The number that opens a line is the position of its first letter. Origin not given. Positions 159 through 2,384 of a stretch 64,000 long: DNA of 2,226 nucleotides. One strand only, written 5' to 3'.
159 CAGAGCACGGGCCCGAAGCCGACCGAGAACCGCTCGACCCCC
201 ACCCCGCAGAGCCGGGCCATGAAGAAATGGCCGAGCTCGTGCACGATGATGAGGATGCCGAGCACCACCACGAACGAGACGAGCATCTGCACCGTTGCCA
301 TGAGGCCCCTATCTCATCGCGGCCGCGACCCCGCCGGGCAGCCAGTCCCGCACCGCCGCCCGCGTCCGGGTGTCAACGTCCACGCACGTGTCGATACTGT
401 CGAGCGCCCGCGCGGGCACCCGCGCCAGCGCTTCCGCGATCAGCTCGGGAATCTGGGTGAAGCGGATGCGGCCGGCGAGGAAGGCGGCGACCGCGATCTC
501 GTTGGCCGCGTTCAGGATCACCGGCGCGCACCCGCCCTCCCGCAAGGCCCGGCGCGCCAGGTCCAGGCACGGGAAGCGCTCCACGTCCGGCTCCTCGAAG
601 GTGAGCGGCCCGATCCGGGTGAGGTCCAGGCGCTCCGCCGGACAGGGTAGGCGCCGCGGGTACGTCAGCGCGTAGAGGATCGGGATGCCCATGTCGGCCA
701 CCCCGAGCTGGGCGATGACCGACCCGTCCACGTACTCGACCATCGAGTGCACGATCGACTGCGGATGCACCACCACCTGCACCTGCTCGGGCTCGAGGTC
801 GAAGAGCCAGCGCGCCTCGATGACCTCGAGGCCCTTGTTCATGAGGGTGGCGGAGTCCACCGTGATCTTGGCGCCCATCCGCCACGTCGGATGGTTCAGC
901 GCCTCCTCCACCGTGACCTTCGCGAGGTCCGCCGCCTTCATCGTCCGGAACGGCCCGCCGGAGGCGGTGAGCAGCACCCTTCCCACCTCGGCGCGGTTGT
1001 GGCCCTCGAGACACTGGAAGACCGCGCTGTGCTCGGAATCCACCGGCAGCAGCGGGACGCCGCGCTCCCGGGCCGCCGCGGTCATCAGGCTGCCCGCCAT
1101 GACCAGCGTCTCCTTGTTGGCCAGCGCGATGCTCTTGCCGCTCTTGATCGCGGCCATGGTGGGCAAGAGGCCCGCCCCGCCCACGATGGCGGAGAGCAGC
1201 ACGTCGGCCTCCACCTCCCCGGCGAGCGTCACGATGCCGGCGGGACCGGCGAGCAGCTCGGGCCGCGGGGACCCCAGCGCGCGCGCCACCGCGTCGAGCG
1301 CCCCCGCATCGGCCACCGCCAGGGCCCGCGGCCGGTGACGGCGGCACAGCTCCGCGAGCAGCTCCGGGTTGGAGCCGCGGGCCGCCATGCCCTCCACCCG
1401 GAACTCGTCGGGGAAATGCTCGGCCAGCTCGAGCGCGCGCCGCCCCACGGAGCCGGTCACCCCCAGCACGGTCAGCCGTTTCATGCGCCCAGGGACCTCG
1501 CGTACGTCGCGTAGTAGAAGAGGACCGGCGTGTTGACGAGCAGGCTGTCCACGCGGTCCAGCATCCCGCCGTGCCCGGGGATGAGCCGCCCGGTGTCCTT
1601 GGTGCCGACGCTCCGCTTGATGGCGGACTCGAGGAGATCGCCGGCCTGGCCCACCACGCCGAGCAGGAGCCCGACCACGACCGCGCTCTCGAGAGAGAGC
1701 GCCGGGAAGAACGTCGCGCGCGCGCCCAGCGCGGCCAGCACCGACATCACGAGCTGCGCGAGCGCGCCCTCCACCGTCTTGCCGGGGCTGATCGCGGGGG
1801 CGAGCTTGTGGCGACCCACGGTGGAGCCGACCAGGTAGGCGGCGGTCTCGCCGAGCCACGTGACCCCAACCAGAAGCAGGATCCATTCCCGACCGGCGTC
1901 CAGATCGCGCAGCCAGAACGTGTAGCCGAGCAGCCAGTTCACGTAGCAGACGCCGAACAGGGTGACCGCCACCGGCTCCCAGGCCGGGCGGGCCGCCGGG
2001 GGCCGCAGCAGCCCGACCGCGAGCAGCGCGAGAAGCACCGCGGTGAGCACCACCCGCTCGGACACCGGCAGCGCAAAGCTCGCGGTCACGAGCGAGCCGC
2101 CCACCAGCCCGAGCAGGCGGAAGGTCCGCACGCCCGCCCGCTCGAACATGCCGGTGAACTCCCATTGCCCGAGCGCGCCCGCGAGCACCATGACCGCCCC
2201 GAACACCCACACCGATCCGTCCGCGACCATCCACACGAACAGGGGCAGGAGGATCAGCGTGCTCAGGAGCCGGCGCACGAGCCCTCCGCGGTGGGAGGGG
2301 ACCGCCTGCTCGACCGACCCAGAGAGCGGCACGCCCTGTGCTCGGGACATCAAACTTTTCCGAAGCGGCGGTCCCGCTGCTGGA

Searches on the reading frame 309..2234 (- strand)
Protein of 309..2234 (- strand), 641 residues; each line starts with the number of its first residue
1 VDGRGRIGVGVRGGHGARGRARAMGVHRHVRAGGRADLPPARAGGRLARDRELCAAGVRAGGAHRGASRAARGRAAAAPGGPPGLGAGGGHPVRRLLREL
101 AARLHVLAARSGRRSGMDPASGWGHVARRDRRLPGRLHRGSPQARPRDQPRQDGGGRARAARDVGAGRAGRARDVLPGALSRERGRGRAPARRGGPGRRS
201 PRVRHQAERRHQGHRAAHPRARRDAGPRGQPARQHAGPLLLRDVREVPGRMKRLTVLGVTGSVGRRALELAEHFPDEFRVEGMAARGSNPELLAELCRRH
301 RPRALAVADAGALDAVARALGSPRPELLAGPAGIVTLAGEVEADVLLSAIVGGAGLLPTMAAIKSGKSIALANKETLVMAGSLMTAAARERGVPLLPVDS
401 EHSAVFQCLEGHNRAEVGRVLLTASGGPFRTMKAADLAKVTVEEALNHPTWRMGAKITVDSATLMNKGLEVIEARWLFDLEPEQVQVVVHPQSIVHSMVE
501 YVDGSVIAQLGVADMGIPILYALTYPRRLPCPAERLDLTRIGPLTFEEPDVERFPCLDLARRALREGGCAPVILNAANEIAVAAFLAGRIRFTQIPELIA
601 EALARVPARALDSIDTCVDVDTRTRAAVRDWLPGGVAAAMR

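Call 11: search_protein_families(library=pfam, proteins=[window:309-2234:-], max_evalue=0.0001)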
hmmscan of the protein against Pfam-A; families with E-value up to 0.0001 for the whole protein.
window:309-2234:- (641 aa): 3 families
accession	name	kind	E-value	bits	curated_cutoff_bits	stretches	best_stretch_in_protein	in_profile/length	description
PF08436.17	DXP_redisom_C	-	1.4e-40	137.7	26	1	395-478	1-84/84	1-deoxy-D-xylulose 5-phosphate reductoisomerase C-terminal domain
PF13288.12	DXPR_C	-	2.5e-40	137.8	27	1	510-626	1-114/115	DXP reductoisomerase C-terminal domain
PF02670.22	DXP_reductoisom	-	1.1e-36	126.9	21.7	1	254-381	1-129/129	1-deoxy-D-xylulose 5-phosphate reductoisomerase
